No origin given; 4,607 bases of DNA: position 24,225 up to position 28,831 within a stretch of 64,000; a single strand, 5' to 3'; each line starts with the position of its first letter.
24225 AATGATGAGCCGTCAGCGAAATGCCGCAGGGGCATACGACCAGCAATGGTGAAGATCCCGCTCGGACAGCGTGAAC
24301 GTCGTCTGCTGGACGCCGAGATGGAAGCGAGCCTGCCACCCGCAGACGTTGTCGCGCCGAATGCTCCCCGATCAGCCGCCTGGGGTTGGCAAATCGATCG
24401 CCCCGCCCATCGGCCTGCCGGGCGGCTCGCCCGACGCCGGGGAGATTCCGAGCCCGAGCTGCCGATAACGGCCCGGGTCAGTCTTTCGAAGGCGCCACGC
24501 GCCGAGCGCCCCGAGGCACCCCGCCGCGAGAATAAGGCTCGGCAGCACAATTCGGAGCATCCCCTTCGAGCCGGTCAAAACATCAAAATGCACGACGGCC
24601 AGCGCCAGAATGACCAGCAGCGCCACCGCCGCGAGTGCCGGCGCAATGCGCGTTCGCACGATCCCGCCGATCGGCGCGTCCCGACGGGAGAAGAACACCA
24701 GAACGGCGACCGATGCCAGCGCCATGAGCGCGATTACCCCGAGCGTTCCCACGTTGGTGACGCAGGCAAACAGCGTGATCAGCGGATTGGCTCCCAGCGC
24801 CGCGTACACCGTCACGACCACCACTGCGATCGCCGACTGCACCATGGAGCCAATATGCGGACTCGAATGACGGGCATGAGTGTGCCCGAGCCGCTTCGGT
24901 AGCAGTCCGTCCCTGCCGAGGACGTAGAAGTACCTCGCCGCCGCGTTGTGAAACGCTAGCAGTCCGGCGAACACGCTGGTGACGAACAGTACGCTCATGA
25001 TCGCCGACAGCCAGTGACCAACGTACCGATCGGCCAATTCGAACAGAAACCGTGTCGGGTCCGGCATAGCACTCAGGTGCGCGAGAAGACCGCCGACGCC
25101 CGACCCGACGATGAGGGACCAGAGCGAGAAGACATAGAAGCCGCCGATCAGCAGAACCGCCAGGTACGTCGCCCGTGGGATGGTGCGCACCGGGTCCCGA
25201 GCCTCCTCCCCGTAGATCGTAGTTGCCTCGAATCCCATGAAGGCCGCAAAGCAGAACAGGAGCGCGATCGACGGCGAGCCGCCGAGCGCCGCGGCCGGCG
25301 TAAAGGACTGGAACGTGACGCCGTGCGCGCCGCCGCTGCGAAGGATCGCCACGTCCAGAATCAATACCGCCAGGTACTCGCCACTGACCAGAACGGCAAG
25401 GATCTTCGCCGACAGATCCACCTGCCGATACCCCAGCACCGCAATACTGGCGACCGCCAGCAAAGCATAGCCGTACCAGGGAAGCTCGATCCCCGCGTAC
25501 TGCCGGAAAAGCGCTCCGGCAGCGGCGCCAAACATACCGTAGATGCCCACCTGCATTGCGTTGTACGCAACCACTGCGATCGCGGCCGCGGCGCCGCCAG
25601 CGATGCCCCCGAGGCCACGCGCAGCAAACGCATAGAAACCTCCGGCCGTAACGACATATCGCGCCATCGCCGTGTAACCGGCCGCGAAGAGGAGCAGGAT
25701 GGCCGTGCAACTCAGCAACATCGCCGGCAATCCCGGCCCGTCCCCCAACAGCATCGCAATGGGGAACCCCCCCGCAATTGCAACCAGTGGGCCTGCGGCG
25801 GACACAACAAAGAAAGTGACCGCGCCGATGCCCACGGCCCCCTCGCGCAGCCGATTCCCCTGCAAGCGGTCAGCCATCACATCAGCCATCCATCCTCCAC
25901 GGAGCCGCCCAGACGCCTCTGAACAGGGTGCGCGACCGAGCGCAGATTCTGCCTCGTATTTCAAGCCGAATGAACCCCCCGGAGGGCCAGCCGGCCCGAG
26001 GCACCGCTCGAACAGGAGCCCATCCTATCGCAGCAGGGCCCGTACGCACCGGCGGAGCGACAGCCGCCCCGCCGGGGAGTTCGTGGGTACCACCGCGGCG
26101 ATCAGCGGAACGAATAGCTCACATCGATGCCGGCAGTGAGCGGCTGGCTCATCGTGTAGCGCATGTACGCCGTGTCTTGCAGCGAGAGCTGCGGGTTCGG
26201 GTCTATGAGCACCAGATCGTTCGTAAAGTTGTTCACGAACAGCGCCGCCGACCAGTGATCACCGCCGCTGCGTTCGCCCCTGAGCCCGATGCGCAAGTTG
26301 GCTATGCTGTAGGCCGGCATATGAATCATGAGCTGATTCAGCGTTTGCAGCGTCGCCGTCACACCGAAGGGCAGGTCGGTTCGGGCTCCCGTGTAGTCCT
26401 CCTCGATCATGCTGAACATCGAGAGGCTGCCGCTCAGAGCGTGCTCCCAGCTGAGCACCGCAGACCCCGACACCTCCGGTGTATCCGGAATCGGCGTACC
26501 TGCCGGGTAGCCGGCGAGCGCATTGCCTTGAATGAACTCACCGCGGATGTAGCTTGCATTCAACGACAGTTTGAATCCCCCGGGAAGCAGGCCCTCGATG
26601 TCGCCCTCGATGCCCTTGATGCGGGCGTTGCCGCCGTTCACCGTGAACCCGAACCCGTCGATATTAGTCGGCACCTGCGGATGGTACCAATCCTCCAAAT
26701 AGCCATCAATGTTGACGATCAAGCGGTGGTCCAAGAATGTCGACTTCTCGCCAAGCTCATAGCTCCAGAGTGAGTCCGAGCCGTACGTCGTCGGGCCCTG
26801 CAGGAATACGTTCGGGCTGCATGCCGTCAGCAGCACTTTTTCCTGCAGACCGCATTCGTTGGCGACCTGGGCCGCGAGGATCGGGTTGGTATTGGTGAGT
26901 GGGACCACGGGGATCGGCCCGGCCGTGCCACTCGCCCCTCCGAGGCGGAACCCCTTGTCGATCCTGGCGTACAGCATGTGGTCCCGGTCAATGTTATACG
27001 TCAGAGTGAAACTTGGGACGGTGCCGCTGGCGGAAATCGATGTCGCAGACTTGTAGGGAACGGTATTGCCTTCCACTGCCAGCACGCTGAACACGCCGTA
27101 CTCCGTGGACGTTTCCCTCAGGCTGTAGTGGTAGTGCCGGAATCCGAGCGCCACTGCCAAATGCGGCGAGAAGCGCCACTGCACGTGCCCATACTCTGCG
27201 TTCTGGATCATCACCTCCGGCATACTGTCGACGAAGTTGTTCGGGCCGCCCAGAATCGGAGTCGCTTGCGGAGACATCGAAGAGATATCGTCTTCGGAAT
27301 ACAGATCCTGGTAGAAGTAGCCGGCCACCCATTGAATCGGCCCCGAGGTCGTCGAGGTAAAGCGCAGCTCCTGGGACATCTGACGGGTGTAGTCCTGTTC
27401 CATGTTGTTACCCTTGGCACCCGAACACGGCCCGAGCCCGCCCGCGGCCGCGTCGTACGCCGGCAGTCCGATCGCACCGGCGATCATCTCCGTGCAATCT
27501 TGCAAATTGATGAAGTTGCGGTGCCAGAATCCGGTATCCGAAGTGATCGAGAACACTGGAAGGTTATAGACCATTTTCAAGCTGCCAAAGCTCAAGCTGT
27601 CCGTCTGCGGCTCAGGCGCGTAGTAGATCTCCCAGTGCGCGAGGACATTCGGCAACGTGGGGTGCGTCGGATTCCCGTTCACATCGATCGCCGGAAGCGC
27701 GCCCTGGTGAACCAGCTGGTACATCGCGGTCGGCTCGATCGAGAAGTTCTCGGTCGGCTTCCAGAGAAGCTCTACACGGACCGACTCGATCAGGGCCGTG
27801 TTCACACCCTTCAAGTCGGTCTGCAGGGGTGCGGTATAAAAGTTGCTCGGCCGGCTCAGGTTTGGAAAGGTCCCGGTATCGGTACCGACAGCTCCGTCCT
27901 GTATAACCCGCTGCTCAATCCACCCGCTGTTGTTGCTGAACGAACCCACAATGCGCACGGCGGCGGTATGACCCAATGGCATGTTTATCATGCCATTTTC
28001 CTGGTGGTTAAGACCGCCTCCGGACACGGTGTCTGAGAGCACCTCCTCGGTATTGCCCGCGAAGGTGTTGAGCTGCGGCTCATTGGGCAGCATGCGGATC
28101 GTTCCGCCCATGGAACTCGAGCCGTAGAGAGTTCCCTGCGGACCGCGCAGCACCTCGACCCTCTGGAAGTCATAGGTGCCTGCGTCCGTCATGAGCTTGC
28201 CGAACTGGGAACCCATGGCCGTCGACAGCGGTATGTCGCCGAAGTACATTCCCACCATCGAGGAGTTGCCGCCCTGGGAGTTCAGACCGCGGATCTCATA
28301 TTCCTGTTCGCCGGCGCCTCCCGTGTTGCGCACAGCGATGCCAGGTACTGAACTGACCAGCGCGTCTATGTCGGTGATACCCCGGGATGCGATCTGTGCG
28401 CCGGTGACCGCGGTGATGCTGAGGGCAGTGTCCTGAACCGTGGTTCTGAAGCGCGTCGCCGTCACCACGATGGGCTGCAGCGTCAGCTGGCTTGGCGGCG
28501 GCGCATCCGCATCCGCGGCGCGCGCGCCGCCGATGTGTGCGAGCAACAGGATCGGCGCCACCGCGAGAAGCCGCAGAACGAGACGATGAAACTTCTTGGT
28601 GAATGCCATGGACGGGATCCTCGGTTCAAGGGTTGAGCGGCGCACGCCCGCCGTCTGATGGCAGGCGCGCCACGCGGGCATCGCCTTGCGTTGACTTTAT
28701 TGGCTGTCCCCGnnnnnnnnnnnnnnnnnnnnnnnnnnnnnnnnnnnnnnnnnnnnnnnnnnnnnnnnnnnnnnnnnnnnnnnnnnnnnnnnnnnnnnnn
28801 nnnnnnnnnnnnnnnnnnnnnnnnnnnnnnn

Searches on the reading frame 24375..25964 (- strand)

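Call 63: search_protein_families(library=pfam, proteins=[window:24375-25964:-], max_evalue=0.0001)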
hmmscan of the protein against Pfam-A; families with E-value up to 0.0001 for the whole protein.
window:24375-25964:- (530 aa): 2 families
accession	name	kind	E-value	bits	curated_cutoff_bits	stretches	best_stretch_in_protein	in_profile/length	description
PF13520.12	AA_permease_2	-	6.3e-23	81.8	27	1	49-460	6-405/427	Amino acid permease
PF00324.27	AA_permease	-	2.1e-20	73.3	24.6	1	76-458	27-419/470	Amino acid permease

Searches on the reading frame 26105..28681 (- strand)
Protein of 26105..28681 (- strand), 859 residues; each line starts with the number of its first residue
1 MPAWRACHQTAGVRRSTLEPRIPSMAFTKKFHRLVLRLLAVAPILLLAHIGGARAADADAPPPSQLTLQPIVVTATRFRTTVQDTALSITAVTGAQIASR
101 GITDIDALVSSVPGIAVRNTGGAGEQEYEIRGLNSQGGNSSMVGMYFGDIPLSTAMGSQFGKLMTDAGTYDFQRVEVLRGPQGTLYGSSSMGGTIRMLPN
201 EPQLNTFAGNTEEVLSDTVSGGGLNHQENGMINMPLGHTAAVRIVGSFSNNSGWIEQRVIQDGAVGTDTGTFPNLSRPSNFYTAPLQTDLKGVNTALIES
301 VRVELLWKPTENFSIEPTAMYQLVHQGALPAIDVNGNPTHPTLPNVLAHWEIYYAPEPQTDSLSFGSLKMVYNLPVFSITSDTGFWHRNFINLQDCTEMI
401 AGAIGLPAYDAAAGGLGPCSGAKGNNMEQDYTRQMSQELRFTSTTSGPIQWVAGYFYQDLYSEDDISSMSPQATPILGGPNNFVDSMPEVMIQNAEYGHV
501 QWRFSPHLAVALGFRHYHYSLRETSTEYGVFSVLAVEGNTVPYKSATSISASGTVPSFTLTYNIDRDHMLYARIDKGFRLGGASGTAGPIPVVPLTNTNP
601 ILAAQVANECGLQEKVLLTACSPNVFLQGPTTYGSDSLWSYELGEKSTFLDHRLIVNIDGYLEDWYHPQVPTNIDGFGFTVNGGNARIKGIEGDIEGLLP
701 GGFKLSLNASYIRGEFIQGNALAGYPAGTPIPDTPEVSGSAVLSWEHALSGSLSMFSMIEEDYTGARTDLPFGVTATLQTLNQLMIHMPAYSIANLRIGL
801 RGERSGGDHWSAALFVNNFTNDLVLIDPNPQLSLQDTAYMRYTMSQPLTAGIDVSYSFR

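Call 61: search_protein_families(library=pfam, proteins=[window:26105-28681:-], max_evalue=0.00001)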
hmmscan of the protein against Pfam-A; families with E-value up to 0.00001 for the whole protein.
window:26105-28681:- (859 aa): 2 families
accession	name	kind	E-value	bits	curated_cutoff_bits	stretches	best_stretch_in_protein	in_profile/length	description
PF00593.30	TonB_dep_Rec_b-barrel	-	7.2e-24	85.9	27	1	433-818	111-435/436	TonB dependent receptor-like, beta-barrel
PF07715.20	Plug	-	8e-18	65.3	23.9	1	82-194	2-107/107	TonB-dependent Receptor Plug Domain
